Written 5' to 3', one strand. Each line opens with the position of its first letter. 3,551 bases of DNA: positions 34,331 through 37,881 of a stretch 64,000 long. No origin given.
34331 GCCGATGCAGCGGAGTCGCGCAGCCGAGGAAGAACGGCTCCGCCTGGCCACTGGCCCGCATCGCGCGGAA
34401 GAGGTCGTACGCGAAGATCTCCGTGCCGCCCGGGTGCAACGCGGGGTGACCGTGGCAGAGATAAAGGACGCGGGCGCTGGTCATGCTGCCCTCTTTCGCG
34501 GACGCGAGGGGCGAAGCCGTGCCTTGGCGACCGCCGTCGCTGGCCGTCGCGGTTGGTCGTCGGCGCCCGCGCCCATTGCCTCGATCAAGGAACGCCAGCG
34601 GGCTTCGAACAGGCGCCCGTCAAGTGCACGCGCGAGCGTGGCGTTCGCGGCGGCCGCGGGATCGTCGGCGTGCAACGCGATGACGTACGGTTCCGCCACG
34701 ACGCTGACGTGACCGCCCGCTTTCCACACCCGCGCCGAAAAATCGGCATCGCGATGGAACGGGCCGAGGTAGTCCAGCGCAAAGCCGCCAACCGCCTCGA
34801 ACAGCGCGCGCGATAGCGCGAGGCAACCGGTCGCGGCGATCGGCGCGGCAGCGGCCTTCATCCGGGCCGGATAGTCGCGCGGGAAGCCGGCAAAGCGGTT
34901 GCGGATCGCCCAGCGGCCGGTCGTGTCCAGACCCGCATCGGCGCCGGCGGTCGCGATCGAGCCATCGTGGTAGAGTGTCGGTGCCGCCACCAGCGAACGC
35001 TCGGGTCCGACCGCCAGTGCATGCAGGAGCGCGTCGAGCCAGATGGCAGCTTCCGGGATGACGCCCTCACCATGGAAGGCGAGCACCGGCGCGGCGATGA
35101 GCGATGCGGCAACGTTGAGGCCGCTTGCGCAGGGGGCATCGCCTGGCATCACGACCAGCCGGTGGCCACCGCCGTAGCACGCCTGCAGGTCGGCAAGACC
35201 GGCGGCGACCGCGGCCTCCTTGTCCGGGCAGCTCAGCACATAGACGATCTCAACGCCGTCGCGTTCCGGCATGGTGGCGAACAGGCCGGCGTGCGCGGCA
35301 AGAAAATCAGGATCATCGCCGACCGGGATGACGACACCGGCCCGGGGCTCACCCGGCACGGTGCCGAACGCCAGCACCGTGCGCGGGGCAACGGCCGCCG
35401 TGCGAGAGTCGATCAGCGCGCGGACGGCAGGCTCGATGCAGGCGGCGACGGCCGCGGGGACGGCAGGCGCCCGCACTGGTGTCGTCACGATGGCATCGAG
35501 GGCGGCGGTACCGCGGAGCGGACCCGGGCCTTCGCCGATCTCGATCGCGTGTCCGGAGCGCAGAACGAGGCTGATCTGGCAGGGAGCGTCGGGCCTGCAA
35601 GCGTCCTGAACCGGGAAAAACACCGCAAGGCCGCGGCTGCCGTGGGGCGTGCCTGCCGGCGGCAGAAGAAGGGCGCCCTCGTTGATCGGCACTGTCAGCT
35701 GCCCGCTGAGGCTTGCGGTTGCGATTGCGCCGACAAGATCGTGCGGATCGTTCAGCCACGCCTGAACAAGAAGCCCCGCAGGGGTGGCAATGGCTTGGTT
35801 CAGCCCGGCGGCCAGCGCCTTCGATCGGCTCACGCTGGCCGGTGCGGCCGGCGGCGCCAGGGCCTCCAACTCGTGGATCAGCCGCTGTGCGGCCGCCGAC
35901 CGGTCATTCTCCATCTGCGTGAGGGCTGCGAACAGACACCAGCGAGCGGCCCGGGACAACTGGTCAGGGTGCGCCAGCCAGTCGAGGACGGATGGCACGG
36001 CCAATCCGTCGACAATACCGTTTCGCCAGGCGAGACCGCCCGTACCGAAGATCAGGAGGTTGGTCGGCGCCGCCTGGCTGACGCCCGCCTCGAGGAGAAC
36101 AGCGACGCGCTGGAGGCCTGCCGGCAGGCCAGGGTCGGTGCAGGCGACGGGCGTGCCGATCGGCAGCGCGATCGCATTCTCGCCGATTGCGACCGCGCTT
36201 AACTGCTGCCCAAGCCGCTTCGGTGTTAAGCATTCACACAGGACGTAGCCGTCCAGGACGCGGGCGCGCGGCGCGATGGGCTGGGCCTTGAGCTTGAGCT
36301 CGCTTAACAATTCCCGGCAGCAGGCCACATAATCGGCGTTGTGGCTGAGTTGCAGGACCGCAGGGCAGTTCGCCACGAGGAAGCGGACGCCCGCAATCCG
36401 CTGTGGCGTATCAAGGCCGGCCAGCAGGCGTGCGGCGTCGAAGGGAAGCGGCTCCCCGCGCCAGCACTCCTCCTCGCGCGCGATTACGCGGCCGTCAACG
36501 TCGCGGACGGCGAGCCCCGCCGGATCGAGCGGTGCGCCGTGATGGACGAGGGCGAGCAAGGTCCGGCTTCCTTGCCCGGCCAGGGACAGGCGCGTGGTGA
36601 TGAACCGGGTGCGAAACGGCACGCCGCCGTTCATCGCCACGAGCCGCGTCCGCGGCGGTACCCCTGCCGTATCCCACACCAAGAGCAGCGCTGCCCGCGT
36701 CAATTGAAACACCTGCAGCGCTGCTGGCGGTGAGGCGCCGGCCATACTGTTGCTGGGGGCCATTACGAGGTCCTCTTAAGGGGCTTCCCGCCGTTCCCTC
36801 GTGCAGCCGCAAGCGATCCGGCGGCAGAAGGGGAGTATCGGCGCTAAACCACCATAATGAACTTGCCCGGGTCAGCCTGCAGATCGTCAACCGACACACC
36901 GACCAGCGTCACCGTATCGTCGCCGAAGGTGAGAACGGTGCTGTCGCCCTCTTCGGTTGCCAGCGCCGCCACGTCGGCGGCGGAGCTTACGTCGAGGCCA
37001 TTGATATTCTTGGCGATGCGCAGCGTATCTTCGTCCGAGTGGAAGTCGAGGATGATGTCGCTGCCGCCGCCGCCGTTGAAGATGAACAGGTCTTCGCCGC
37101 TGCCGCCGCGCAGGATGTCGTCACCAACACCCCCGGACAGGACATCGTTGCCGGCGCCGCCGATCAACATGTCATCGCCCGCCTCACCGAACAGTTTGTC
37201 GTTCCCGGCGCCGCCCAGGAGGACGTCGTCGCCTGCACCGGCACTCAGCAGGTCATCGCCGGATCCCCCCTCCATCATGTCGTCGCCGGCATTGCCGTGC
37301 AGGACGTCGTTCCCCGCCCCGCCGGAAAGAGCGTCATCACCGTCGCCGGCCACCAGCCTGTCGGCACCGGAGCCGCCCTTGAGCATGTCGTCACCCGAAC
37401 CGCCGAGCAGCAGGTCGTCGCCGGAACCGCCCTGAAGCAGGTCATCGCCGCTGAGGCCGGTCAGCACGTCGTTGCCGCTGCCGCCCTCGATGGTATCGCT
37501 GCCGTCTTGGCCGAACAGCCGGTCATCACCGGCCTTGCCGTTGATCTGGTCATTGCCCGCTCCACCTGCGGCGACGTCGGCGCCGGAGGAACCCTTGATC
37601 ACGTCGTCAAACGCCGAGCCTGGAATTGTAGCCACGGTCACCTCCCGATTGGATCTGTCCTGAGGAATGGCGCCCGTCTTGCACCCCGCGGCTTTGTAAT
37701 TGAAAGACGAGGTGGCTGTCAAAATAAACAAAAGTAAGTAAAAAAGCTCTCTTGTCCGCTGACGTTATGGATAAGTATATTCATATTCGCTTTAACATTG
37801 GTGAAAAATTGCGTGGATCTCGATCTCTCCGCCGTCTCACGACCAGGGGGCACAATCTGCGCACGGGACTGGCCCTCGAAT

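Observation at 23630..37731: Compact RTX protein + glycosyltransferase + type I secretion cluster with acetyl- and pyruvyl-transferases but no canonical polysaccharide export or priming genes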

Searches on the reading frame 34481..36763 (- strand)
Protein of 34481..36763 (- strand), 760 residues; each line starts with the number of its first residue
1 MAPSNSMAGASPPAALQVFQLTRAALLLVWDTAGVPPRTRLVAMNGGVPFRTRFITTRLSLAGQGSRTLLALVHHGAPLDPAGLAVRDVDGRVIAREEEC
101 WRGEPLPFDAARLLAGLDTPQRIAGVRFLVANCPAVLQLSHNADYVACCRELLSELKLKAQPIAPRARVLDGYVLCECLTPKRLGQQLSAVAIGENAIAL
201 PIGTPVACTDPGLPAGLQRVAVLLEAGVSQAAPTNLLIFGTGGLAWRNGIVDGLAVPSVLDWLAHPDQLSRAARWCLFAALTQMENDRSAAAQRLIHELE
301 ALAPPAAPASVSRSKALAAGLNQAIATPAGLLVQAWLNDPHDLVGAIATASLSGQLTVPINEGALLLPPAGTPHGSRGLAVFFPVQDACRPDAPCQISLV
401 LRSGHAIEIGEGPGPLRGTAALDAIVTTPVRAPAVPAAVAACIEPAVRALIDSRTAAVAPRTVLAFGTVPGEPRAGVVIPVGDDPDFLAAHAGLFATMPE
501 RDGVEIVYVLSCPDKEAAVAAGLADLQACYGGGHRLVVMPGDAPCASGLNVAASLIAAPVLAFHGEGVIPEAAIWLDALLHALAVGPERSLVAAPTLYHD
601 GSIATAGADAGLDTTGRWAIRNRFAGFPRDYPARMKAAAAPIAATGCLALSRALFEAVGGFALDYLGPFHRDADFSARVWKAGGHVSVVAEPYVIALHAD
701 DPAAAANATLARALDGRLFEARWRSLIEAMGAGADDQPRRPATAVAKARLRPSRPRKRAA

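Call 4: search_protein_families(library=pfam, proteins=[window:34481-36763:-], max_evalue=0.01)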
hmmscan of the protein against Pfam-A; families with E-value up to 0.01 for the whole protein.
window:34481-36763:- (760 aa): 0 families

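Call 10: search_protein_families(library=ncbifam, proteins=[window:34481-36763:-], max_evalue=0.01)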
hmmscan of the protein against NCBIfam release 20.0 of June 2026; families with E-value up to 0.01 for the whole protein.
window:34481-36763:- (760 aa): 0 families

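Call 11: search_dna_similar(query=window:34481-36763:-, collection=plasmids, mode=protein, max_rows=25, max_evalue=0.001)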
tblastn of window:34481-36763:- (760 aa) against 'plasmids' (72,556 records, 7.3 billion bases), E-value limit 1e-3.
Records with a match: 97; places in all: 99; records where one place covers at least 80% of the query: 17.
Best place of each record, by identity: <60% 97.
By first word of the organism name: Sinorhizobium 66; Azospirillum 13; Ensifer 9; Phyllobacterium 4; Chelatococcus 2; Neorhizobium 2; Pararhizobium 1.
By predicted mobility (MOB-suite, as given by PLSDB): mobilizable 56; non-mobilizable 34; conjugative 7.
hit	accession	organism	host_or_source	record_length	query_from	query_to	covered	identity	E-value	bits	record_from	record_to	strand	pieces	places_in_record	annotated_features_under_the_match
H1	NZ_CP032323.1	Azospirillum argentinense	soil sample,Agricultural field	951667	14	752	97%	28.9%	6e-35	151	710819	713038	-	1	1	glycosyltransferase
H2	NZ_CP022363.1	Azospirillum sp. TSH58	single cell,paddy soils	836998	14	752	97%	28.6%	3e-34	149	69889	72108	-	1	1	glycosyltransferase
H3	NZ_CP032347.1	Azospirillum brasilense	soil sample,Agricultural field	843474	14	752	97%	28.3%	9e-35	150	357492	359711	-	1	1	glycosyltransferase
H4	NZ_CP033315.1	Azospirillum brasilense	rhizosphere soil of Digitaria ...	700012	14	732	95%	28.8%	2e-34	149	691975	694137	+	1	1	glycosyltransferase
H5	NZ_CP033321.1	Azospirillum brasilense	rhizosphere soil of Cynodon ...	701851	14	732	95%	28.8%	2e-34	149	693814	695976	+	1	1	glycosyltransferase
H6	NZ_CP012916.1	Azospirillum brasilense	Digitaria eriantha,microbe,root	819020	14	732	95%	28.8%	2e-34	149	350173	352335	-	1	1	glycosyltransferase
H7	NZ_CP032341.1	Azospirillum brasilense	soil sample,Agricultural field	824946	14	732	95%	28.8%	2e-34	149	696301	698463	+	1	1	glycosyltransferase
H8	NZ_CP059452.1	Azospirillum brasilense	Prokaryotes,soil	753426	14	732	95%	28.4%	4e-34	149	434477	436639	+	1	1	glycosyltransferase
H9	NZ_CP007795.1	Azospirillum argentinense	Triticum aestivum L.,Root,wheat ...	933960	14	732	95%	28.2%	8e-33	144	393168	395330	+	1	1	glycosyltransferase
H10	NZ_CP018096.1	Chelatococcus daeguensis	sigle cell,power plant biotrickling ...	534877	17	686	88%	29.1%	3e-29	133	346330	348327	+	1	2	glycosyltransferase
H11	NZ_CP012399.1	Chelatococcus sp. CO-6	whole organism,Shengli Oilfield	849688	17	686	88%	29.0%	2e-28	130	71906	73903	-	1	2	glycosyltransferase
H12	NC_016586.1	Azospirillum lipoferum 4B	-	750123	17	683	88%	27.7%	2e-20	105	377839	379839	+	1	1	glycosyltransferase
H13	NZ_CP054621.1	Azospirillum oryzae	cell culture,soil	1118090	17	683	88%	27.0%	9e-18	96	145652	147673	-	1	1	record has no annotation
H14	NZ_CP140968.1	Sinorhizobium medicae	Medicago lupulina,whole organism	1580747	17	748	96%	24.2%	1e-10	73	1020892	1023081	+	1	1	none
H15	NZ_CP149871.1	Sinorhizobium medicae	Melilotus albus,Cell Culture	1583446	17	748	96%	24.2%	1e-10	73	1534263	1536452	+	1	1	none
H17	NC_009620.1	Sinorhizobium medicae WSM419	-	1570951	17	748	96%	23.8%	4e-10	72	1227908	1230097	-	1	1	none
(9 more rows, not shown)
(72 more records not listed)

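Call 12: get_annotated_region(hit=H17, flank=18000)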
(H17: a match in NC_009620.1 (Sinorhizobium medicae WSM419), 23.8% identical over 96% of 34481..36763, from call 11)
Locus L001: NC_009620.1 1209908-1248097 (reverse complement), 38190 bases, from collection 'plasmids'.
description: Sinorhizobium medicae WSM419 plasmid pSMED01, complete sequence
organism: Sinorhizobium medicae WSM419 (NCBI taxid 366394)
taxonomy: Bacteria; Pseudomonadota; Alphaproteobacteria; Hyphomicrobiales; Rhizobiaceae; Sinorhizobium; Sinorhizobium medicae; Sinorhizobium medicae WSM419
host: -; source: -; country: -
typing (MOB-suite, as given by PLSDB): mobilizable; relaxase MOBQ
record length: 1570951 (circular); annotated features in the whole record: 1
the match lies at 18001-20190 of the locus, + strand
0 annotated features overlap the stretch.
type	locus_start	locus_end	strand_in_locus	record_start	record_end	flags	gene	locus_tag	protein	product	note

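Call 13: get_annotated_region(hit=H1, flank=15000)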
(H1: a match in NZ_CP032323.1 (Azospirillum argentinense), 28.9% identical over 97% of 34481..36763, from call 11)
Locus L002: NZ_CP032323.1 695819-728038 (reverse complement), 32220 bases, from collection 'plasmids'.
description: Azospirillum argentinense strain MTCC4035 plasmid p2, complete sequence
organism: Azospirillum argentinense (NCBI taxid 2970906)
taxonomy: Bacteria; Pseudomonadota; Alphaproteobacteria; Rhodospirillales; Azospirillaceae; Azospirillum; Azospirillum argentinense
host: -; source: soil sample,Agricultural field; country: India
typing (MOB-suite, as given by PLSDB): non-mobilizable
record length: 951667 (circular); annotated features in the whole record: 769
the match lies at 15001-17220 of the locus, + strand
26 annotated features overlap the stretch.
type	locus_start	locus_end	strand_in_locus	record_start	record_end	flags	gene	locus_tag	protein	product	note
CDS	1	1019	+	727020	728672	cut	-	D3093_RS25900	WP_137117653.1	AMP-binding protein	-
CDS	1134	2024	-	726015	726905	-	mmsB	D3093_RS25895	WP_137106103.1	3-hydroxyisobutyrate dehydrogenase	GO:0006574 - valine catabolic process [Evidence IEA]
CDS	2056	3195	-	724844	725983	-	-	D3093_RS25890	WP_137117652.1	isobutyryl-CoA dehydrogenase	-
CDS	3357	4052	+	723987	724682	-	-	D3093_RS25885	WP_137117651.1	GntR family transcriptional regulator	-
CDS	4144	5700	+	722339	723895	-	-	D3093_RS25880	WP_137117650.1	malonyl-CoA synthase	-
CDS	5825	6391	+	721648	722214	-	-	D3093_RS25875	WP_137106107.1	TetR/AcrR family transcriptional regulator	GO:0006355 - regulation of DNA-templated transcription [Evidence IEA]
CDS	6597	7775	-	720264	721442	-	-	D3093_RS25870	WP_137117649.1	DUF2336 domain-containing protein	-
CDS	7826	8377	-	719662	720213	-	-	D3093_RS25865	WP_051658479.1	MarR family winged helix-turn-helix transcriptional regulator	GO:0006355 - regulation of DNA-templated transcription [Evidence IEA]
CDS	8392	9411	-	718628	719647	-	galE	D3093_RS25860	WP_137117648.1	UDP-glucose 4-epimerase GalE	GO:0006012 - galactose metabolic process [Evidence IEA]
CDS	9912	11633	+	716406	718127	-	-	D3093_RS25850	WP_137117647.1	type I secretion system permease/ATPase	GO:0030253 - protein secretion by the type I secretion system [Evidence IEA]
CDS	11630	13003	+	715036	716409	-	-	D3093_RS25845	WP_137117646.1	HlyD family type I secretion periplasmic adaptor subunit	GO:0030253 - protein secretion by the type I secretion system [Evidence IEA]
CDS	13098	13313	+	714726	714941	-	-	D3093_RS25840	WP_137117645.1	hypothetical protein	-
CDS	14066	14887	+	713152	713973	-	-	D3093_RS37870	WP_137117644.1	calcium-binding protein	-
CDS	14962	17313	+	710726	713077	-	-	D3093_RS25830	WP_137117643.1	glycosyltransferase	-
CDS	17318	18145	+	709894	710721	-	-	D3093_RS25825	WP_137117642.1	class I SAM-dependent methyltransferase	-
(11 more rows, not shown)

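Call 20: find_homologous_proteins(query=window:34481-36763:-, max_evalue=0.00001)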
Query window:34481-36763:- (760 aa): 11 proteins with E <= 0.00001 among 8000 candidates.
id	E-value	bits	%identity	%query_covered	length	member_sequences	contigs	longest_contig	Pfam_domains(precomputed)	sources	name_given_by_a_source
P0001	0.0e+0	1663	100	100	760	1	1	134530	-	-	-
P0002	0.0e+0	1268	78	98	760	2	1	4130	-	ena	-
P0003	0.0e+0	1245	77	100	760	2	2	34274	-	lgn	-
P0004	0.0e+0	1227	76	98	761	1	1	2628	-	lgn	-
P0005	0.0e+0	1218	76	100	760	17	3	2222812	-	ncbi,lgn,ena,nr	ncbi:MAG: hypothetical protein KF815_08065 [Rhodospirillales bacterium]|nr:hypothetical protein [Rho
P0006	0.0e+0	1211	76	100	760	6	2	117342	-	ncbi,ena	-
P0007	0.0e+0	1208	75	98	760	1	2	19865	-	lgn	-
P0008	0.0e+0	1207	76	100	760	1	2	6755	-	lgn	-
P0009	0.0e+0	1205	75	100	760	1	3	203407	-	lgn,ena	-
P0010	0.0e+0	1028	65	100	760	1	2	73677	-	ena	-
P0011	5.4e-38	149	28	82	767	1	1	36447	PF13641.13,PF00535.33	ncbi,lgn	-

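Call 28: search_protein_families(library=pfam, proteins=[L002:22981-24276:+, L001:26168-27553:+, L001:20196-21041:+, L001:9885-11366:-, L001:7217-9898:-, L001:6003-7181:-, L001:4790-5989:-, L001:3631-4815:-, L001:11535-12782:-, L002:26714-27184:+], max_evalue=0.01)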
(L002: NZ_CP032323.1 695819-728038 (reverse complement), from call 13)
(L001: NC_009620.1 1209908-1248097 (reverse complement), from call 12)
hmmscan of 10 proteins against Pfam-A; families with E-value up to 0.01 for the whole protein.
L002:22981-24276:+ (431 aa): 0 families

L001:26168-27553:+ (461 aa): 1 family
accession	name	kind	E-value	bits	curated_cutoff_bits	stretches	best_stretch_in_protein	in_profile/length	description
PF12146.15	Hydrolase_4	-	0.0082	15.9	27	0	214-285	69-139/239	Serine aminopeptidase, S33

L001:20196-21041:+ (281 aa): 10 families
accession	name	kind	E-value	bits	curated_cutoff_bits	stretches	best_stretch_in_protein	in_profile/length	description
PF13649.12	Methyltransf_25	-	1.7e-15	57.9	27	1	74-187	1-97/97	Methyltransferase domain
PF08241.18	Methyltransf_11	-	2.7e-15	57.2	21.2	1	75-190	1-94/95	Methyltransferase domain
PF13489.12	Methyltransf_23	-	1.7e-13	51.1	27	1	64-225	15-134/164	Methyltransferase domain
PF13847.12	Methyltransf_31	-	2.4e-11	44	27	1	70-195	3-113/145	Methyltransferase domain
PF08242.18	Methyltransf_12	-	5.9e-11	43.4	30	1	75-189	1-98/98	Methyltransferase domain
PF01209.24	Ubie_methyltran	-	1.7e-05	24.8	20.1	1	65-192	42-152/233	ubiE/COQ5 methyltransferase family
PF02353.26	CMAS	-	0.0019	18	27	0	63-86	55-78/273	Mycolic acid cyclopropane synthetase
PF01135.25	PCMT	-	0.003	17.8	20.3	0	20-103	18-105/210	Protein-L-isoaspartate(D-aspartate) O-methyltransferase (PCMT)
PF05891.18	Methyltransf_PK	-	0.0055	16.7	27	0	65-191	50-159/218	AdoMet dependent proline di-methyltransferase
PF07021.18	MetW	-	0.006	16.7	21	0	68-112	11-52/193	Methionine biosynthesis protein MetW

L001:9885-11366:- (493 aa): 1 family
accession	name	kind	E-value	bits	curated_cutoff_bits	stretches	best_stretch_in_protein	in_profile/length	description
PF19717.4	DUF6212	-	8.7e-126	420.4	26.4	1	65-463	1-395/395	Family of unknown function (DUF6212)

L001:7217-9898:- (893 aa): 7 families
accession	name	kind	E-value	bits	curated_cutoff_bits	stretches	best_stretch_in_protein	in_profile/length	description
PF13692.12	Glyco_trans_1_4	-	1.7e-20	74.2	27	1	689-829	3-138/142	Glycosyl transferases group 1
PF00534.26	Glycos_transf_1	-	9.9e-20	71.2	26.4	1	682-830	10-159/172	Glycosyl transferases group 1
PF13439.12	Glyco_transf_4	-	1e-12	48.8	28.5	1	494-662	1-165/170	Glycosyltransferase Family 4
PF00535.33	Glycos_transf_2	-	6e-12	46.2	23.3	1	13-145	2-127/168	Glycosyl transferase family 2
PF13579.12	Glyco_trans_4_4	-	4.8e-09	37.2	29.7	1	495-662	1-158/158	Glycosyl transferase 4-like domain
PF20706.3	GT4-conflict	-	2.1e-07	30.7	26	1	680-798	191-317/385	Family 4 Glycosyltransferase in conflict systems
PF13641.12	Glyco_tranf_2_3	-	1.4e-06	28.9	27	1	12-199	4-199/230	Glycosyltransferase like family 2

L001:6003-7181:- (392 aa): 1 family
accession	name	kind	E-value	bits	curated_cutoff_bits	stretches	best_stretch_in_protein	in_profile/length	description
PF04230.19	PS_pyruv_trans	-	1.9e-15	57.9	25.3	1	50-328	1-279/280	Polysaccharide pyruvyl transferase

L001:4790-5989:- (399 aa): 1 family
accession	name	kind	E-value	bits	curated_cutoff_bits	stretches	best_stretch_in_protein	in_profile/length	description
PF04230.19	PS_pyruv_trans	-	2.2e-22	80.7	25.3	1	57-337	1-279/280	Polysaccharide pyruvyl transferase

L001:3631-4815:- (394 aa): 0 families

L001:11535-12782:- (415 aa): 5 families
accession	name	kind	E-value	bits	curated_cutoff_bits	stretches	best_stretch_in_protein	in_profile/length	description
PF12000.14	Glyco_trans_4_3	-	5.1e-57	192.7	25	1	25-193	2-168/168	Glycosyl transferase family 4 group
PF00534.26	Glycos_transf_1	-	2.4e-19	69.9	26.4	1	210-379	12-171/172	Glycosyl transferases group 1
PF13692.12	Glyco_trans_1_4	-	7.8e-16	59.1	27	1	214-365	2-141/142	Glycosyl transferases group 1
PF13524.12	Glyco_trans_1_2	-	3.1e-07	30.9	25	1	253-389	22-137/144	Glycosyl transferase-like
PF13439.12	Glyco_transf_4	-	0.00016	22.2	28.5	1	16-192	10-170/170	Glycosyltransferase Family 4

L002:26714-27184:+ (156 aa): 0 families

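Call 32: search_solved_structures(query=window:34481-36763:-, max_evalue=1)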
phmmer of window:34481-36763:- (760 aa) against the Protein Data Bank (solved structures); distinct sequences matched with E-value up to 1: 0.

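Call 36: search_solved_structures(query=A3, max_evalue=1)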
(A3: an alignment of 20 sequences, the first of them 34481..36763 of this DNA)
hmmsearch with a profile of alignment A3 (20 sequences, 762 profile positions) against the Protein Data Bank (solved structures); distinct sequences matched with E-value up to 1: 21.
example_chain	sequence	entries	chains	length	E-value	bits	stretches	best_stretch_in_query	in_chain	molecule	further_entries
3bcv_A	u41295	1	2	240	2.1e-06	29.7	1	473-568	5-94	Putative glycosyltransferase protein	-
1xhb_A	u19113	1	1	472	7.5e-05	24.5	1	487-592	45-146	Polypeptide N-acetylgalactosaminyltransferase 1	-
2z87_A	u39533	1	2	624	8.2e-05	24.4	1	475-596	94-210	Chondroitin synthase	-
2z86_A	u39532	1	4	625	8.2e-05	24.4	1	475-596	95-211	Chondroitin synthase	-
8v9q_A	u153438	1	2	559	0.00012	23.9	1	487-592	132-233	Polypeptide N-acetylgalactosaminyltransferase 1 soluble form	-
2d7i_A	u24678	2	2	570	0.00013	23.7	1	473-706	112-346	Polypeptide N-acetylgalactosaminyltransferase 10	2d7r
6yv7_B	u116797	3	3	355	0.00013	23.7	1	470-593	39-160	Glycosyl transferase, family 2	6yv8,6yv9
6yv7_A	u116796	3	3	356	0.00013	23.7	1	470-593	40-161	Glycosyl transferase, family 2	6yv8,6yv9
6pxu_A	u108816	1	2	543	0.00021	23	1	472-591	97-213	Polypeptide N-acetylgalactosaminyltransferase 12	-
9jma_A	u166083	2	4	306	0.00026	22.8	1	475-568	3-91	GalNAc(5)-diNAcBac-PP-undecaprenol beta-1,3-glucosyltransferase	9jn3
8uhv_A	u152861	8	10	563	0.00042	22.1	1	641-701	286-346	Glycosyl transferase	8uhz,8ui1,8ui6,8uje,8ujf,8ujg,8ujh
6s22_A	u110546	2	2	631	0.0016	20.1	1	464-595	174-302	Polypeptide N-acetylgalactosaminyltransferase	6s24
5hea_A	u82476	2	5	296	0.025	16.2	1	475-568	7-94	Putative glycosyltransferase (GalT1)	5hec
3lw6_A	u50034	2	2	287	0.12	13.9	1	646-688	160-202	Beta-4-galactosyltransferase 7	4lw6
5nqa_A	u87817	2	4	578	0.24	12.9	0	473-595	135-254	Polypeptide N-acetylgalactosaminyltransferase 4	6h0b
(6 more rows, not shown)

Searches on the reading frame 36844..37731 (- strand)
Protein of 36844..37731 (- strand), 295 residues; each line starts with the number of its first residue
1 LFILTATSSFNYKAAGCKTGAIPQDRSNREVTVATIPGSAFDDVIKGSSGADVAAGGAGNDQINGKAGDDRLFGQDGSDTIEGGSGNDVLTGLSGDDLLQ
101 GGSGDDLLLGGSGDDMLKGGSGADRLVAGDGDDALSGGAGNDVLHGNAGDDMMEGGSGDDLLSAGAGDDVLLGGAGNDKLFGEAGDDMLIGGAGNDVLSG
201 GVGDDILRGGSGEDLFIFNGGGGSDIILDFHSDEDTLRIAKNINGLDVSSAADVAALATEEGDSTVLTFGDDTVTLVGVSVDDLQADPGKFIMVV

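Call 4: search_protein_families(library=pfam, proteins=[window:36844-37731:-], max_evalue=0.01)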
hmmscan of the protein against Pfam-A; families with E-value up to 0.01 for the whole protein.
window:36844-37731:- (295 aa): 1 family
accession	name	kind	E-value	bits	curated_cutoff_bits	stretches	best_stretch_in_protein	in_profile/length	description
PF00353.25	HemolysinCabind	-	3.3e-83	273.4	23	11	155-189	2-36/36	RTX calcium-binding nonapeptide repeat (4 copies)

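Call 10: search_protein_families(library=ncbifam, proteins=[window:36844-37731:-], max_evalue=0.01)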
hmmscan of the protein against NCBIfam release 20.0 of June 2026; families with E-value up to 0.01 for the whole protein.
window:36844-37731:- (295 aa): 8 families
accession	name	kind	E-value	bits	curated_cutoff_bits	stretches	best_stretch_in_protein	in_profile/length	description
NF033943.0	RTX_toxin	subfamily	5.7e-43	147.2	1000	2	106-247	688-831/930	RTX family hemolysin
NF046115.1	Ca_rpt_SMc04171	equivalog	5.6e-39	134.7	625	3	141-287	414-569/574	SMc04171 family calcium-binding repeat protein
NF033203.1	entero_EhxA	exception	5.8e-37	127.4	2000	2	7-161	676-830/997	enterohemolysin EhxA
NF050046.1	PueAB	exception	1.3e-30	106.4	670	4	178-286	506-610/616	polyurethane esterase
NF035945.1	Zn_serralysin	subfamily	2.2e-28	99.7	500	4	172-245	323-401/462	serralysin family metalloprotease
NF053766.1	ZapA_metallo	exception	1.8e-24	86.6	940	4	136-186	334-384/483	ZapA family metalloprotease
NF052454.1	BtaGlycanEglC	equivalog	1.3e-22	80.3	700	1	181-287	104-206/459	endo-1,3-1,4-beta-glycanase EglC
NF051884.1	ProteaseSapA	equivalog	6.9e-05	21.7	1200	0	46-89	316-359/644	protease SapA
